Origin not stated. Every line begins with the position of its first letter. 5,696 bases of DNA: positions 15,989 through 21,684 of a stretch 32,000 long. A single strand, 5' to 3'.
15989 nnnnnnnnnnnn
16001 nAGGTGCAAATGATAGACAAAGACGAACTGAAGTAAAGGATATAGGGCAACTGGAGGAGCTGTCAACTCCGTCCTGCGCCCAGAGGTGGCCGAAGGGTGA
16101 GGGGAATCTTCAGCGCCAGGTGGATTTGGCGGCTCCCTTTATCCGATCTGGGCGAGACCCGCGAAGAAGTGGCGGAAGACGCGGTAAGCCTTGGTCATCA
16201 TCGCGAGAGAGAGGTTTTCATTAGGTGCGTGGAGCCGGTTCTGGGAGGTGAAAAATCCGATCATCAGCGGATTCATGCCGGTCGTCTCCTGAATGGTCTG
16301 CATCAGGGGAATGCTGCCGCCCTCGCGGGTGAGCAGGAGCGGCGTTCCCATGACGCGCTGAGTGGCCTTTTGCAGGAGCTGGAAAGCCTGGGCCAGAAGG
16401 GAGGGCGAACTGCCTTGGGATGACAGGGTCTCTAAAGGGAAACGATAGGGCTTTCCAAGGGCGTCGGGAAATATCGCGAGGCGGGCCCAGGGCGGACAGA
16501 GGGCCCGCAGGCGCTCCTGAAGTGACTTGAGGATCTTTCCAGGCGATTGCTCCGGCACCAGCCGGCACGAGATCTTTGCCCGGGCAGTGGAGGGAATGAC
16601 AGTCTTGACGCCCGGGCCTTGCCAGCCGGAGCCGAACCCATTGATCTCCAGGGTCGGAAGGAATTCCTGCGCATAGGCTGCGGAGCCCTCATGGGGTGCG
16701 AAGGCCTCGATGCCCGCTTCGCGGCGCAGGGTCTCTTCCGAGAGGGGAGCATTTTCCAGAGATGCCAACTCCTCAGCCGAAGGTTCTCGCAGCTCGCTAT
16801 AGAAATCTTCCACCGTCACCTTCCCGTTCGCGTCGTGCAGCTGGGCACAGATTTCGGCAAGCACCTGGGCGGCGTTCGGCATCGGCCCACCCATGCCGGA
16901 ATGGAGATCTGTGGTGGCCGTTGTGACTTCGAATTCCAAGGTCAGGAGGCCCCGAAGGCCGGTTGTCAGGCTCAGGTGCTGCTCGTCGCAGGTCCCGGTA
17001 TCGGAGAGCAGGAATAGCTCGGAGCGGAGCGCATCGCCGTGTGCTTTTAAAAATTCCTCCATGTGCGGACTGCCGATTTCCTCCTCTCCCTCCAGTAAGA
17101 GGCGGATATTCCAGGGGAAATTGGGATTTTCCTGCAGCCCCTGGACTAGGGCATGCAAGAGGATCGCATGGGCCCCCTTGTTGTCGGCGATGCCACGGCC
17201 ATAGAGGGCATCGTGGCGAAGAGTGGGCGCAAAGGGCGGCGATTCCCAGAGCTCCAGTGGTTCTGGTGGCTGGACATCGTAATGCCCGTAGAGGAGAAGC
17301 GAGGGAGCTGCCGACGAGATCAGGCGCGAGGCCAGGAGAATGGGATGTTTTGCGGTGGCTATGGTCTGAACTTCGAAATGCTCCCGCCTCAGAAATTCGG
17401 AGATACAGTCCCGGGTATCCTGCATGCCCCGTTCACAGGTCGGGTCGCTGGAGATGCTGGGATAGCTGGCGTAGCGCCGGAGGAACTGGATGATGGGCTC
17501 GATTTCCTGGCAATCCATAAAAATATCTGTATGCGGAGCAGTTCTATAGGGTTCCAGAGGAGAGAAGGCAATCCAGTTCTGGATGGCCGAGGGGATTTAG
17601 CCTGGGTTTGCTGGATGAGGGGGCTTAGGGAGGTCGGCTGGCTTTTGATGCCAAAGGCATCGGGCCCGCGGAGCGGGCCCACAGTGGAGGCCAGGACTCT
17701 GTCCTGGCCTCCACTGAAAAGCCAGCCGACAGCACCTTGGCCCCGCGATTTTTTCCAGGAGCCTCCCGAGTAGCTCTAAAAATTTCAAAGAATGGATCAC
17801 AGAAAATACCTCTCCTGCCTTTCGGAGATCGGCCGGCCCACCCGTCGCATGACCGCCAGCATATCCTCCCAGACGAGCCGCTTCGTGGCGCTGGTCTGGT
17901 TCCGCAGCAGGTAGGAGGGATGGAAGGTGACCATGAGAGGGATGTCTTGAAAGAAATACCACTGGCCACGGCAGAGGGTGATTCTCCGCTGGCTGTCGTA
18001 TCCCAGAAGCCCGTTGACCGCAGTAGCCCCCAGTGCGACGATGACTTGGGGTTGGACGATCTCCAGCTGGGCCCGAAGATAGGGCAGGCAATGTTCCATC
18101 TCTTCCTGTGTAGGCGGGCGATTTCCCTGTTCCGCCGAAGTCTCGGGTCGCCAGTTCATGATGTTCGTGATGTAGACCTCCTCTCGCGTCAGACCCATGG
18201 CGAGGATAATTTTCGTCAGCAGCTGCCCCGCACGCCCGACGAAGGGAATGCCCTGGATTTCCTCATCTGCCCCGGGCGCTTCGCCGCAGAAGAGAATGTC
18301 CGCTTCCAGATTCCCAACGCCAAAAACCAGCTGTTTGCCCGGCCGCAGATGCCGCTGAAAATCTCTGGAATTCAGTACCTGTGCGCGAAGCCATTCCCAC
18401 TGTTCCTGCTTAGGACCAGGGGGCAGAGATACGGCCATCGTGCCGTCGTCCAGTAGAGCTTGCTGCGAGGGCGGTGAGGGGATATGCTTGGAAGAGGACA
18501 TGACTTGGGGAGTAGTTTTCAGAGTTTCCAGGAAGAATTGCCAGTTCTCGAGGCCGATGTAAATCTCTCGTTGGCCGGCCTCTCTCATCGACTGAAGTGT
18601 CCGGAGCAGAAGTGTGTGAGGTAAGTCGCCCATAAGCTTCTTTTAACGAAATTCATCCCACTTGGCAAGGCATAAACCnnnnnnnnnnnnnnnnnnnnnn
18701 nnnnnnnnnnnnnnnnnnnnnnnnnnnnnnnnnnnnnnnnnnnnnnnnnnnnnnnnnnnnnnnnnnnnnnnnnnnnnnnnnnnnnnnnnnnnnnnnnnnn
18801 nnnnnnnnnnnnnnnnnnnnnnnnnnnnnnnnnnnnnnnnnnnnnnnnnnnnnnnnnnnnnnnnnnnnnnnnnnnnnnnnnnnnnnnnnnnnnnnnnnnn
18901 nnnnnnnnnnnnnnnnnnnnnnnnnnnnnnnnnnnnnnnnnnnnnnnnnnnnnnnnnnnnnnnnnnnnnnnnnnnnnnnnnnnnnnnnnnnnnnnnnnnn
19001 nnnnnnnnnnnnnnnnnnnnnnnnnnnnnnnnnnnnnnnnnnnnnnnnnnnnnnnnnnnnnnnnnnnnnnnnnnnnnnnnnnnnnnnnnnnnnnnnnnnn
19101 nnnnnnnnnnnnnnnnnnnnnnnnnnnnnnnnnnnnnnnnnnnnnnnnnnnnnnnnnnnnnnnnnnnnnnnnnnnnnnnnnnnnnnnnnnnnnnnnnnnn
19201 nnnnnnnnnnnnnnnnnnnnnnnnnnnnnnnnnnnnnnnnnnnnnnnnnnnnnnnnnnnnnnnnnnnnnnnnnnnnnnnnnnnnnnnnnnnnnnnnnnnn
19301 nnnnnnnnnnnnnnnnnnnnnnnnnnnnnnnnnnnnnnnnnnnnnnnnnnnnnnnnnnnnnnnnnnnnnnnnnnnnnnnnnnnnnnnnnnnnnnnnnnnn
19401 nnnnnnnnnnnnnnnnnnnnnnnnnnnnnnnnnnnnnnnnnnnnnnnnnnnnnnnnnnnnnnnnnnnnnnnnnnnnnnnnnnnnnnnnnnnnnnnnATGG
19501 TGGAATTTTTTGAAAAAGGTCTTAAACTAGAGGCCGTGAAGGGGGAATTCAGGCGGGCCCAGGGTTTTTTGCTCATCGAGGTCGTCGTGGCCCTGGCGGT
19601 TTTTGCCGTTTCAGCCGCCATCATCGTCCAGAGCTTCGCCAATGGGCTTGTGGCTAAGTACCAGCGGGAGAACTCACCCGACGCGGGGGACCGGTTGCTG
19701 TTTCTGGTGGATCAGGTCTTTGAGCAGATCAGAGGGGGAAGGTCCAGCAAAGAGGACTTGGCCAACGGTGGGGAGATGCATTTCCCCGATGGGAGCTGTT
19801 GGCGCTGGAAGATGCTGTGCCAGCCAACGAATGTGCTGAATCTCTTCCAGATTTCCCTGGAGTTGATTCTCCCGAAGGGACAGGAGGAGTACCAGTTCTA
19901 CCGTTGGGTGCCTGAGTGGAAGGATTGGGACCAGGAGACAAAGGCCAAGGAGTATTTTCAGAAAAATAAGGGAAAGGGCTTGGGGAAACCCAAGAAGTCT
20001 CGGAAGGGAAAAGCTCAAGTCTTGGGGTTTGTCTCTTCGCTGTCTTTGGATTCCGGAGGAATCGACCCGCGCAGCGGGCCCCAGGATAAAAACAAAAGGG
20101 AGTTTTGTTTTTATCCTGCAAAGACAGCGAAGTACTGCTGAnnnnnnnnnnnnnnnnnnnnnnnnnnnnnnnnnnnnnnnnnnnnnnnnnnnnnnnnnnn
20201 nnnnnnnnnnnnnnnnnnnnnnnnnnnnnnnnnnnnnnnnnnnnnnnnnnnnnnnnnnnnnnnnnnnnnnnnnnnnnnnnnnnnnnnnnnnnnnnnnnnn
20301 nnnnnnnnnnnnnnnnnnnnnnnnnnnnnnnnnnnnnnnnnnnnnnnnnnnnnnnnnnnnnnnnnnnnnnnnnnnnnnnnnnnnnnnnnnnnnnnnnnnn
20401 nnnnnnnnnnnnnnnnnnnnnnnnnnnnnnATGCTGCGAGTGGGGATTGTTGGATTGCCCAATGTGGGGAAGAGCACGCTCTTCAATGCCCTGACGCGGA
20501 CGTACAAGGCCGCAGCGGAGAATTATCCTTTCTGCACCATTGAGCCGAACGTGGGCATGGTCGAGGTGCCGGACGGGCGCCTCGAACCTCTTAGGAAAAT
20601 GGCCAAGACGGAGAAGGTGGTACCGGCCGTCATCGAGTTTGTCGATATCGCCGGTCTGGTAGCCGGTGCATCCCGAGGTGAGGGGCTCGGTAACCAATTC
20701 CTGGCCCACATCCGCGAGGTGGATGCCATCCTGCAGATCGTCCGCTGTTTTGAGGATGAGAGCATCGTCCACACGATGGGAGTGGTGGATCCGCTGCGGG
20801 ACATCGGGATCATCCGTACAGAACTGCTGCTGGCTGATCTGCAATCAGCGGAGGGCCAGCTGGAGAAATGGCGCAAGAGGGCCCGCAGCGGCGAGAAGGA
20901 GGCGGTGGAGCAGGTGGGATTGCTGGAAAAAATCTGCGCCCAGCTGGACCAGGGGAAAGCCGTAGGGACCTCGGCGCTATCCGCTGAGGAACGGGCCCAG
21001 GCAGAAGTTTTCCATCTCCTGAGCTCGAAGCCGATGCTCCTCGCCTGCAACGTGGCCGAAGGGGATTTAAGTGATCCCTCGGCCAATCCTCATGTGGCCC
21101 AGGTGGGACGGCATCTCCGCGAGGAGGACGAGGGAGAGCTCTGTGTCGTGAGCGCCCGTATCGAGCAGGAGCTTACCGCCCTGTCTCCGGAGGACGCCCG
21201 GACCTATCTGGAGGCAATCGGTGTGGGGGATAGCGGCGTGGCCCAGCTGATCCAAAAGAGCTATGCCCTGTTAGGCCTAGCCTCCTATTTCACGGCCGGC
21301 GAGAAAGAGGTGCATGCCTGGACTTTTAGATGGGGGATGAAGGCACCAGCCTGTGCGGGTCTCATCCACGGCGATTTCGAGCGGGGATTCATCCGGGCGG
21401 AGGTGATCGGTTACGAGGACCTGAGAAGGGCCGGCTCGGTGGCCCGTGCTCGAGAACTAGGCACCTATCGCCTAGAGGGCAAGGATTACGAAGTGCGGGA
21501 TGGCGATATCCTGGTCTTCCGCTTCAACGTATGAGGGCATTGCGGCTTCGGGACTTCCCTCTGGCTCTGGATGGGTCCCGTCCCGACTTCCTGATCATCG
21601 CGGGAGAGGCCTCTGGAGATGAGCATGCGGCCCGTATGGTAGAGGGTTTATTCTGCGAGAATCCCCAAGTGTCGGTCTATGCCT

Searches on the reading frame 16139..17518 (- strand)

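Call 40: search_protein_families(library=pfam, proteins=[window:16139-17518:-], max_evalue=0.001)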
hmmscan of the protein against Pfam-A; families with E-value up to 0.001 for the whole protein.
window:16139-17518:- (459 aa): 2 families
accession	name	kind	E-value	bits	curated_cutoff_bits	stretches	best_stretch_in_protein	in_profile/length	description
PF01546.33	Peptidase_M20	-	2.9e-24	86.6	24.6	1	75-451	1-203/206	Peptidase family M20/M25/M40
PF07687.19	M20_dimer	-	1e-14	54.8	21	1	187-344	2-106/107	Peptidase dimerisation domain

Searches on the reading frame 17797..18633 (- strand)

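Call 40: search_protein_families(library=pfam, proteins=[window:17797-18633:-], max_evalue=0.001)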
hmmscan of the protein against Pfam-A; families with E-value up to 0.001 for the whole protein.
window:17797-18633:- (278 aa): 1 family
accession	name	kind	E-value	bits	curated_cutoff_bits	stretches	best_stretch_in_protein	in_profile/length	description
PF03167.25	UDG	-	3e-39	134.8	24.3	1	104-258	1-140/141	Uracil DNA glycosylase superfamily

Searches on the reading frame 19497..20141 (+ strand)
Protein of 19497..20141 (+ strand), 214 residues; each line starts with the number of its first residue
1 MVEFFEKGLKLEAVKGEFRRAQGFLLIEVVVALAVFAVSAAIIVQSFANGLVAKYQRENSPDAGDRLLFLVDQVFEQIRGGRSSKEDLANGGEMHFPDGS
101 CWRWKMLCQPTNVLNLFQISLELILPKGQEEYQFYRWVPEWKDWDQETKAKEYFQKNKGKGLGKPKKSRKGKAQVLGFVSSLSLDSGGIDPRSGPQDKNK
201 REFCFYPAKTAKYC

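Call 40: search_protein_families(library=pfam, proteins=[window:19497-20141:+], max_evalue=0.001)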
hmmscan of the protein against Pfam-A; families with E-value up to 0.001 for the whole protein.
window:19497-20141:+ (214 aa): 0 families

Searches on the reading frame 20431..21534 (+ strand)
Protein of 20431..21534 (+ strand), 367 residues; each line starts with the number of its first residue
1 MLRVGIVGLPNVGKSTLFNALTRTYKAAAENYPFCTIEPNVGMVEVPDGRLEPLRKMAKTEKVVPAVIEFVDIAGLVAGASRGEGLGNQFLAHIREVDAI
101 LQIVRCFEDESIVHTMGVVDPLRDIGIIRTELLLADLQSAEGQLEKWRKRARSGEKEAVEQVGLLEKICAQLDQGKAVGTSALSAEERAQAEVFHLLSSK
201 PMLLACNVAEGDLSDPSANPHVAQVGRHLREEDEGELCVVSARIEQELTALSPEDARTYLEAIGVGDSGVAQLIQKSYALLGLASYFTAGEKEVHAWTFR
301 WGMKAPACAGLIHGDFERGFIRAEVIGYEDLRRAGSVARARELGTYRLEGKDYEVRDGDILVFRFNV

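Call 23: find_encoding_contigs(protein=window:20431-21534:+, flank=10000, max_places=10)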
Protein window:20431-21534:+ (367 aa): no gene with exactly this product is on record in the collection.

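Call 24: find_homologous_proteins(query=window:20431-21534:+, max_evalue=1e-100)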
Query window:20431-21534:+ (367 aa): 7814 proteins with E <= 1e-100 among 8000 candidates; the best 120 are listed.
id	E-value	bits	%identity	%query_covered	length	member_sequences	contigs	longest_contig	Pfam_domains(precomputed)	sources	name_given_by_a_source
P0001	1.5e-233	792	100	98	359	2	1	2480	PF01926.30,PF02421.25,PF06071.20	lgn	-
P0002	2.9e-211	719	89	100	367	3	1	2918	PF01926.30,PF02421.25,PF06071.20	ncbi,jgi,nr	ncbi:MAG: redox-regulated ATPase YchF [Puniceicoccales bacterium]|jgi:GTP-binding protein YchF|nr:re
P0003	1.2e-181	622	76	100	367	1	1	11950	PF01926.30,PF02421.25,PF06071.20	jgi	-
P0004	1.3e-179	615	75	100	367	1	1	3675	PF01926.30,PF02421.25,PF06071.20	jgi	jgi:GTP-binding protein YchF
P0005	4.9e-177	606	75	100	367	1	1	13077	PF01926.30,PF02421.25,PF06071.20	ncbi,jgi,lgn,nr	ncbi:MAG: redox-regulated ATPase YchF [Puniceicoccales bacterium]|jgi:GTP-binding protein YchF|nr:re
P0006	6.8e-176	603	75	100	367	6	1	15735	PF01926.30,PF02421.25,PF06071.20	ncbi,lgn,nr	ncbi:MAG: redox-regulated ATPase YchF [Puniceicoccales bacterium]|nr:redox-regulated ATPase YchF [Pu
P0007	6.7e-174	596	74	99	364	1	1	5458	PF01926.30,PF02421.25,PF06071.20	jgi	jgi:GTP-binding protein YchF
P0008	1.1e-173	595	74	100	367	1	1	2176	PF01926.30,PF02421.25,PF06071.20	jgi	jgi:GTP-binding protein YchF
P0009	4.9e-153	527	65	100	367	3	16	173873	PF01926.30,PF02421.25,PF06071.20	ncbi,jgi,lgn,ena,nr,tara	ncbi:MAG TPA: redox-regulated ATPase YchF [Opitutae bacterium]|nr:redox-regulated ATPase YchF [Opitu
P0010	1.9e-152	525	64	100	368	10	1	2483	PF01926.30,PF02421.25,PF06071.20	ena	-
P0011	2.1e-152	525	66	100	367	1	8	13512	PF01926.30,PF02421.25,PF06071.20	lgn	-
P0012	4.4e-152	524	66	100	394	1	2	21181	PF01926.30,PF02421.25,PF06071.20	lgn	-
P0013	6.0e-152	524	66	100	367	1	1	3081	PF01926.30,PF02421.25,PF06071.20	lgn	-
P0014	7.0e-151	520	64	100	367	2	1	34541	PF01926.30,PF02421.25,PF06071.20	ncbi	ncbi:MAG: redox-regulated ATPase YchF [Verrucomicrobiota bacterium]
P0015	3.7e-150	518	63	100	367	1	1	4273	PF01926.30,PF02421.25,PF06071.20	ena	-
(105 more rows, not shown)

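Call 25: find_encoding_contigs(protein=P0001, flank=10000, max_places=10)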
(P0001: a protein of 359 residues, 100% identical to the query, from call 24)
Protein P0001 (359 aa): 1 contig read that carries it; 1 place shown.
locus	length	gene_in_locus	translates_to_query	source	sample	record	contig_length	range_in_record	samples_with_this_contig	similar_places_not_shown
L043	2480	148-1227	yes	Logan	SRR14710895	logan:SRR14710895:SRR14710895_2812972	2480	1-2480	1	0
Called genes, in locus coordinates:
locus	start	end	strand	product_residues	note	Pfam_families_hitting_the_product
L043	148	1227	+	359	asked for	PF01926:MMR_HSR1, PF02421:FeoB_N (faint), PF06071:YchF-GTPase_C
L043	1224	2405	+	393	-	PF02684:LpxB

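Call 26: find_encoding_contigs(protein=P0003, flank=10000, max_places=5)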
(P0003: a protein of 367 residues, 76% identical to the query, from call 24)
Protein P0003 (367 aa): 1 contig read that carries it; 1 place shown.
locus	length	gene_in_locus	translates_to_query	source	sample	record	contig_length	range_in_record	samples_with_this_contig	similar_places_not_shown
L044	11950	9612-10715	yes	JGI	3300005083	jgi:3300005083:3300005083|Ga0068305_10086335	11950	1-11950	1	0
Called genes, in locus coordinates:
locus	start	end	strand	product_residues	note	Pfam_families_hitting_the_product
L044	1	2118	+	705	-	?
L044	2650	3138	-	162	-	PF01832:Glucosaminidase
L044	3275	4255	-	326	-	PF01075:Glyco_transf_9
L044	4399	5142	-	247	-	PF12811:BaxI_1, PF01027:Bax1-I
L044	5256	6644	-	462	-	PF01546:Peptidase_M20, PF07687:M20_dimer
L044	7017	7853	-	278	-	PF03167:UDG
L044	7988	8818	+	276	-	-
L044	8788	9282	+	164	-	-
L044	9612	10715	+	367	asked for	PF01926:MMR_HSR1, PF02421:FeoB_N, PF06071:YchF-GTPase_C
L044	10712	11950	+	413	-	?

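Call 27: find_encoding_contigs(protein=P0006, flank=10000, max_places=5)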
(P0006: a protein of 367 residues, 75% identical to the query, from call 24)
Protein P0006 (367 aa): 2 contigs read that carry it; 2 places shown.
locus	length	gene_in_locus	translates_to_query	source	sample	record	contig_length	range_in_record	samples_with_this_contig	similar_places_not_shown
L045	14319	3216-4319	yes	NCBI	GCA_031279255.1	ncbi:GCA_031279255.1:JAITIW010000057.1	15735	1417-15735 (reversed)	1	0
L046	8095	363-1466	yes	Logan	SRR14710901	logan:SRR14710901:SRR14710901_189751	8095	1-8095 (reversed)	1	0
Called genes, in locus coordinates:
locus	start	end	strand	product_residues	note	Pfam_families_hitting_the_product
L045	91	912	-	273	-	PF03167:UDG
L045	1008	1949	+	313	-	-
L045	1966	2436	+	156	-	-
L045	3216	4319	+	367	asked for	PF01926:MMR_HSR1, PF02421:FeoB_N, PF06071:YchF-GTPase_C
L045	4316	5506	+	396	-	PF02684:LpxB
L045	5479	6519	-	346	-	PF00730:HhH-GPD, PF00633:HHH (faint)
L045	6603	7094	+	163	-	PF05932:CesT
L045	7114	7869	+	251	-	-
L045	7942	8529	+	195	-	PF01227:GTP_cyclohydroI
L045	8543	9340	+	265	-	PF00809:Pterin_bind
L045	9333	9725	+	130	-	PF02152:FolB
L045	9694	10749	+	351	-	PF01288:HPPK, PF00186:DHFR_1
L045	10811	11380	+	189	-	PF00249:Myb_DNA-binding (faint), PF13921:Myb_DNA-bind_6 (weak)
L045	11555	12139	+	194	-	PF13921:Myb_DNA-bind_6 (faint), PF00249:Myb_DNA-binding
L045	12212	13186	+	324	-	PF01073:3Beta_HSD, PF01370:Epimerase, PF02719:Polysacc_synt_2, PF04321:RmlD_sub_bind, PF16363:GDP_Man_Dehyd, PF07993:NAD_binding_4 (weak)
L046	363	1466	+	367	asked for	PF01926:MMR_HSR1, PF02421:FeoB_N, PF06071:YchF-GTPase_C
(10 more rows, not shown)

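Call 28: find_encoding_contigs(protein=P0005, flank=10000, max_places=5)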
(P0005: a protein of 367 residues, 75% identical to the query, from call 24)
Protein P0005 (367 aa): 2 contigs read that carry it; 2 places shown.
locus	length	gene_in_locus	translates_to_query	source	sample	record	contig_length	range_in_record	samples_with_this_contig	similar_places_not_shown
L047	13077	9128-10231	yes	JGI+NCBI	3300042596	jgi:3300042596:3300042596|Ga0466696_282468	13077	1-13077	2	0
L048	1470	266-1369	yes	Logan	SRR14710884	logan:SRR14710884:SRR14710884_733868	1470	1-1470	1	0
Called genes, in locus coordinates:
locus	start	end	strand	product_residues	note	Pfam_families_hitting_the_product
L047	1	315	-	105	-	PF01553:Acyltransferase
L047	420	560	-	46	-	-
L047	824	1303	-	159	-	PF01832:Glucosaminidase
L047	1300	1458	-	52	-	-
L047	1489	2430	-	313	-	PF01075:Glyco_transf_9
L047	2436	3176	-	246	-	PF12811:BaxI_1, PF01027:Bax1-I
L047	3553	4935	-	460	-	PF01546:Peptidase_M20, PF07687:M20_dimer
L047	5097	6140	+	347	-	PF04551:GcpE, PF26540:GcpE_C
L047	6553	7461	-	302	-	PF03167:UDG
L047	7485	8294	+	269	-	-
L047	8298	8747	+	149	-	-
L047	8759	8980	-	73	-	-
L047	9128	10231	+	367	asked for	PF01926:MMR_HSR1, PF02421:FeoB_N (weak), PF06071:YchF-GTPase_C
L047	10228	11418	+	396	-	PF02684:LpxB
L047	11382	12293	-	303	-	PF00730:HhH-GPD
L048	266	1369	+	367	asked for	PF01926:MMR_HSR1, PF02421:FeoB_N (weak), PF06071:YchF-GTPase_C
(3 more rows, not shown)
